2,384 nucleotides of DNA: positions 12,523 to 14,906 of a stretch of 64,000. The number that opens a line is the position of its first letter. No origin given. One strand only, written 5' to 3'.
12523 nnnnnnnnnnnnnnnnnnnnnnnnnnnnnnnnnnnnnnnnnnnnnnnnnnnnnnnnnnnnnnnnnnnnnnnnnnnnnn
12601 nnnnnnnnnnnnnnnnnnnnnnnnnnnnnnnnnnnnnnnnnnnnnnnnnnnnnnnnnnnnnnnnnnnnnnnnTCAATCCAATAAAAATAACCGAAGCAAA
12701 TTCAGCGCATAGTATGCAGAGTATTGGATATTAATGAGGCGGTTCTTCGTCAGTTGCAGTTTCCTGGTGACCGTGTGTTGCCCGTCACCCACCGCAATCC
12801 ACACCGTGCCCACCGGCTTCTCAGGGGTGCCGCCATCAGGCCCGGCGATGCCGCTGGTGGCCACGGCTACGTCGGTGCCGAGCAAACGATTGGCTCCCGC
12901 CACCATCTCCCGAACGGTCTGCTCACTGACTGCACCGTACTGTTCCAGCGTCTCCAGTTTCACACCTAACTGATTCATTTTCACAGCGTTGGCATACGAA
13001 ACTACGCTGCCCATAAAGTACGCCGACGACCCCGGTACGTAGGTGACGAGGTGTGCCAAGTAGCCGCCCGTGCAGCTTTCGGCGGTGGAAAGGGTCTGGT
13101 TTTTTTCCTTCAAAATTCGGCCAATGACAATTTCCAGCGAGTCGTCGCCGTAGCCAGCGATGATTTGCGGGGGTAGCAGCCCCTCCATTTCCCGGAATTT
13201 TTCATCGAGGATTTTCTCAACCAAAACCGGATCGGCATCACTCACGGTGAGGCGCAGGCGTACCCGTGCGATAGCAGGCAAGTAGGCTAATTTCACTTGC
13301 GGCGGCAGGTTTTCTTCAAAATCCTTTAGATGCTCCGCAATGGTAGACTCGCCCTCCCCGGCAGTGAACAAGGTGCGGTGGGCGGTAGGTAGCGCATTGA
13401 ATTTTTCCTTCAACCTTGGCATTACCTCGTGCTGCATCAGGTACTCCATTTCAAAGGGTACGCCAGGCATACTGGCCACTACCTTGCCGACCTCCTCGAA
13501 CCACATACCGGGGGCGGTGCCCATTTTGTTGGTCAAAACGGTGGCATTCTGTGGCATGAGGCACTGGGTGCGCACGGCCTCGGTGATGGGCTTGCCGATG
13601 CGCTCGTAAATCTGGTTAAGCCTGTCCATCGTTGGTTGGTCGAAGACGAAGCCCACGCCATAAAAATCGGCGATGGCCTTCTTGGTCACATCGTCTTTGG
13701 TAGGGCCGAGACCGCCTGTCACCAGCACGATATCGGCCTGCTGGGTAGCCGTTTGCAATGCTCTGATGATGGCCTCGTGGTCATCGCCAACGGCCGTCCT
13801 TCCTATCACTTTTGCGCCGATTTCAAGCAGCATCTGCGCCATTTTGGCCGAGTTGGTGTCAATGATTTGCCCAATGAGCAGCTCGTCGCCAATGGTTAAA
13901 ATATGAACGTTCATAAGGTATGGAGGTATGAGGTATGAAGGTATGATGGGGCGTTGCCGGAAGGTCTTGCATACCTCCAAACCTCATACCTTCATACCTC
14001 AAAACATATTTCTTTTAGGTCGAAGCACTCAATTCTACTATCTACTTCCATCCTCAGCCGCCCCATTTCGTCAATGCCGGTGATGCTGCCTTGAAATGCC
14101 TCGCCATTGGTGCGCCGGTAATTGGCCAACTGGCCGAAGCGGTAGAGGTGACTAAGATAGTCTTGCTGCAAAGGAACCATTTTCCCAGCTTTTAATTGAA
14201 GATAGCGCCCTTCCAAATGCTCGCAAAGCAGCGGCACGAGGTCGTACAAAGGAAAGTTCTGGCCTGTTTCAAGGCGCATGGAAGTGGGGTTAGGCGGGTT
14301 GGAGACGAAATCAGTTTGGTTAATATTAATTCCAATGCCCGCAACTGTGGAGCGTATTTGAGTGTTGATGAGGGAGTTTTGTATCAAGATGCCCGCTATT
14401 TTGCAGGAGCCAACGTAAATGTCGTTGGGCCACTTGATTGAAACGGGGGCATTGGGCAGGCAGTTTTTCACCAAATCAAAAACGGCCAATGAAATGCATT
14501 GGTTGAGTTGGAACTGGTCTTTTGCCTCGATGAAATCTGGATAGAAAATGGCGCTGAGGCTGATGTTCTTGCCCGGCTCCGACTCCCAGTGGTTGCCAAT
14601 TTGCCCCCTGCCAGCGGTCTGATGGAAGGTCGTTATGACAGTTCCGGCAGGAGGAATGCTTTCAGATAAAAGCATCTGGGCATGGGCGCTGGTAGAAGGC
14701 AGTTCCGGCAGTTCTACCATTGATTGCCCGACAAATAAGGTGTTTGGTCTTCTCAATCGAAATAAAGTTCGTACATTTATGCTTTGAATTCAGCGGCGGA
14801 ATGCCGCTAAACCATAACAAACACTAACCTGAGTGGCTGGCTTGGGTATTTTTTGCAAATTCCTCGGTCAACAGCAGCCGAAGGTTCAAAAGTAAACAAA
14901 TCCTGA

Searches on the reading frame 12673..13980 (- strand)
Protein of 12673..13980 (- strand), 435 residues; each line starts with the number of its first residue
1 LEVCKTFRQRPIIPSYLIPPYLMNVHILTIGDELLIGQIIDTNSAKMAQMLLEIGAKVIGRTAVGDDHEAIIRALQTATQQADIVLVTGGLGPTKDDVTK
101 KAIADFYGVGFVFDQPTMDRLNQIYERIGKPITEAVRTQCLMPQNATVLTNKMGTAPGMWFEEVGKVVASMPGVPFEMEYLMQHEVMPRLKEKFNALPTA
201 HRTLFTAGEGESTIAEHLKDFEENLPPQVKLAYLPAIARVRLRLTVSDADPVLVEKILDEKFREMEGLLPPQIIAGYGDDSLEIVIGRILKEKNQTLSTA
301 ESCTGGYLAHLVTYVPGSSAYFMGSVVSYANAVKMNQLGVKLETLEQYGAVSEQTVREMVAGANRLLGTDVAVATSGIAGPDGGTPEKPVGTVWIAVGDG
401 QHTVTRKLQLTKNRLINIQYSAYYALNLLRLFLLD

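Call 8: search_protein_families(library=pfam, proteins=[window:12673-13980:-], max_evalue=0.01)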
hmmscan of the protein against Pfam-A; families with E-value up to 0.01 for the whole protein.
window:12673-13980:- (435 aa): 3 families
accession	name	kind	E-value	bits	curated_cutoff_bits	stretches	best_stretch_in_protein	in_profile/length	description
PF02464.23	CinA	-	7.9e-54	181.9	23.5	1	281-431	3-153/155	Competence-damaged protein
PF00994.29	MoCF_biosynth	-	2.5e-33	115.2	26.6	1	27-191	2-143/144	Probable molybdopterin binding domain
PF18146.6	CinA_KH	-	1.8e-08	34.8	27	1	201-266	1-64/73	Damage-inducible protein CinA KH domain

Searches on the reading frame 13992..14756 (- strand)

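Call 8: search_protein_families(library=pfam, proteins=[window:13992-14756:-], max_evalue=0.01)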
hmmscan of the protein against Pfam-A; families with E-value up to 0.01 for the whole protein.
window:13992-14756:- (254 aa): 1 family
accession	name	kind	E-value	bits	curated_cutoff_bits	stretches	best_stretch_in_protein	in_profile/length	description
PF03099.24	BPL_LplA_LipB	-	5.5e-16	59.1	21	1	21-144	7-133/133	Biotin/lipoate A/B protein ligase family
